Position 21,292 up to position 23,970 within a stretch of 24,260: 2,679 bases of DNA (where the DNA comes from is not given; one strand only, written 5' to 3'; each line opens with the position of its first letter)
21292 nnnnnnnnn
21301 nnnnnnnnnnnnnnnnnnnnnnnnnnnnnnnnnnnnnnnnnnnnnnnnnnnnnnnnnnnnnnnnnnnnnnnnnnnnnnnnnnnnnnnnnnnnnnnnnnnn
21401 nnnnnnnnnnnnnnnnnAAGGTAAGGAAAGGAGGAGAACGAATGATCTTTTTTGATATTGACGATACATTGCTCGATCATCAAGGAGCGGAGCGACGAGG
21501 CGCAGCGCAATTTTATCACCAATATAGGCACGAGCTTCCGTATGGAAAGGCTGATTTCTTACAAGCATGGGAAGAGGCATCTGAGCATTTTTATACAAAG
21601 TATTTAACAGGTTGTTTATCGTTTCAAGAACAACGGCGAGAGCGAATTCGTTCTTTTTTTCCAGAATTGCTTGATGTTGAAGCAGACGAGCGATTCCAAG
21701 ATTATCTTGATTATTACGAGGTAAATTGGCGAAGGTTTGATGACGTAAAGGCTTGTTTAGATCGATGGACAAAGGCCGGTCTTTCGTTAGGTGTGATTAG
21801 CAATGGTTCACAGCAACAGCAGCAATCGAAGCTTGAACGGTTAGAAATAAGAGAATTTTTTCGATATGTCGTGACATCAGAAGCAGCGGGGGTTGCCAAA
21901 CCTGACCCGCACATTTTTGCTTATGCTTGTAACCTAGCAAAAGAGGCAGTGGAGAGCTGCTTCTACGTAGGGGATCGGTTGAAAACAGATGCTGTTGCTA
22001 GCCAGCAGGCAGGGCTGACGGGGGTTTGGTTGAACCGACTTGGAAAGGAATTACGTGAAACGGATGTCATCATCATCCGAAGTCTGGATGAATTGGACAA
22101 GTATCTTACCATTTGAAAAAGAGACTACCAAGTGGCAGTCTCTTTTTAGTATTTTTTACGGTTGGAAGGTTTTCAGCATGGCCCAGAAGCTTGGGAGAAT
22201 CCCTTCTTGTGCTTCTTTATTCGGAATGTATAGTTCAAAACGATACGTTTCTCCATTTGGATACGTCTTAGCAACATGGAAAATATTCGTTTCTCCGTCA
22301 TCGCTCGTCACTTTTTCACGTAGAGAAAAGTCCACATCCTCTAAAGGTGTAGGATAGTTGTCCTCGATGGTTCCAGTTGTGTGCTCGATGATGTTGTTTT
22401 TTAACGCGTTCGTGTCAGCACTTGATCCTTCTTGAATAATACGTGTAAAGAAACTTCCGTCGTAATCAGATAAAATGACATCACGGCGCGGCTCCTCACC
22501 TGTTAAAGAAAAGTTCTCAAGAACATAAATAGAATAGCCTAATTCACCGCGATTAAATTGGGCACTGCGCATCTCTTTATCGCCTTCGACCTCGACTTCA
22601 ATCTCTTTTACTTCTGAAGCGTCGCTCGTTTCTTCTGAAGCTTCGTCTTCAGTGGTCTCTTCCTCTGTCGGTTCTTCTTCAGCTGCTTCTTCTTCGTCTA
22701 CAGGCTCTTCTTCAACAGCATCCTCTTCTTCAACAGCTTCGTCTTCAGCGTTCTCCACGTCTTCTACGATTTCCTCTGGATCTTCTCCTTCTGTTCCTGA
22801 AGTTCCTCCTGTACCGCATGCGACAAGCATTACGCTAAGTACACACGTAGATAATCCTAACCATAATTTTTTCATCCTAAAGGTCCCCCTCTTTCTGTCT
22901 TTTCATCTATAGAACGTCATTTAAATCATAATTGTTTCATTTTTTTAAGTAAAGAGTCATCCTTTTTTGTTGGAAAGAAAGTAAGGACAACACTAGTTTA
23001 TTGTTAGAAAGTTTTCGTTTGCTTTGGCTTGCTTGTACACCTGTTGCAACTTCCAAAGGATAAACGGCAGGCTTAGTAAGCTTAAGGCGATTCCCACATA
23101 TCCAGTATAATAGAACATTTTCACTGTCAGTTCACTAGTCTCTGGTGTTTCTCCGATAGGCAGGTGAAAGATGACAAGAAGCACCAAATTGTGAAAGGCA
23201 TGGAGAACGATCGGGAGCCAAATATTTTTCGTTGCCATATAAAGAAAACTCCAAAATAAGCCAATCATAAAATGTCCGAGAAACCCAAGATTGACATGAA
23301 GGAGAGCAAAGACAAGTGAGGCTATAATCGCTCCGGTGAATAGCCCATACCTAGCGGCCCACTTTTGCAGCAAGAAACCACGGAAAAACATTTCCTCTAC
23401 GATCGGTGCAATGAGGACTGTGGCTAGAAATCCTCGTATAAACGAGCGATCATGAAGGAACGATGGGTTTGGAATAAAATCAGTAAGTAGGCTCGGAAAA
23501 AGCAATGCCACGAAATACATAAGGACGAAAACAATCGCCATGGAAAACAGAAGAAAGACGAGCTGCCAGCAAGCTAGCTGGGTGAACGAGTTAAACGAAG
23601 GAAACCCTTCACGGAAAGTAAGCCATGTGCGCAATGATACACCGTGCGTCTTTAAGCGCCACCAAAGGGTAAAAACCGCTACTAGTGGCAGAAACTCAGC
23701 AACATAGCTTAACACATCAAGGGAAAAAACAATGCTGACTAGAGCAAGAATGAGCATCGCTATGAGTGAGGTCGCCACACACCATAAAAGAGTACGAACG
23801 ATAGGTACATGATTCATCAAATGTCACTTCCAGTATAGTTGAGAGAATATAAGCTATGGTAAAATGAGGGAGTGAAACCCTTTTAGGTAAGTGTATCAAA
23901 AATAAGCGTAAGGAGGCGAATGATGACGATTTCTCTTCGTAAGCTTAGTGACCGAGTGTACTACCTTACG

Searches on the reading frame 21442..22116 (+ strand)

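Call 65: search_protein_families(library=pfam, proteins=[window:21442-22116:+], max_evalue=0.00001)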
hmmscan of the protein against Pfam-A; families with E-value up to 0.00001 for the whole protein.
window:21442-22116:+ (224 aa): 4 families
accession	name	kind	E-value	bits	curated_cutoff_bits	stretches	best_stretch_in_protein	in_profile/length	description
PF00702.32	Hydrolase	-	2.2e-23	84.1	26.4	1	2-191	4-191/191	haloacid dehalogenase-like hydrolase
PF13419.12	HAD_2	-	6.1e-21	75.8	23.8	1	2-195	1-176/178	Haloacid dehalogenase-like hydrolase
PF13242.12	Hydrolase_like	-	6e-08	32.9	22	1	152-197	3-48/75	HAD-hyrolase-like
PF12710.13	HAD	-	1.1e-06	29.6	27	1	2-179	1-181/189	haloacid dehalogenase-like hydrolase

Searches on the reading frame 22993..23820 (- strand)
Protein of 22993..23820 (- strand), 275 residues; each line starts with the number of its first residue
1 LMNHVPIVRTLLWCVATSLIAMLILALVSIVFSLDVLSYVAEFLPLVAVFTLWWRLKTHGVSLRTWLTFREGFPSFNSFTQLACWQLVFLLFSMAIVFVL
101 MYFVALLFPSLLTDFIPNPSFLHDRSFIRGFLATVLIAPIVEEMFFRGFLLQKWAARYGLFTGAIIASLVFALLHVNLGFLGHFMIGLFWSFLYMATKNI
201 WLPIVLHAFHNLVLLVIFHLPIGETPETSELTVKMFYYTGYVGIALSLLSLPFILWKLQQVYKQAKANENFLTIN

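Call 65: search_protein_families(library=pfam, proteins=[window:22993-23820:-], max_evalue=0.00001)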
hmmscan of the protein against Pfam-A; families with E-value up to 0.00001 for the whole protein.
window:22993-23820:- (275 aa): 1 family
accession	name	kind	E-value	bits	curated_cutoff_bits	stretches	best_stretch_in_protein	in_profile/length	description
PF02517.21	Rce1-like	-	5.2e-21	75.2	22.4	1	128-213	5-93/93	Type II CAAX prenyl endopeptidase Rce1-like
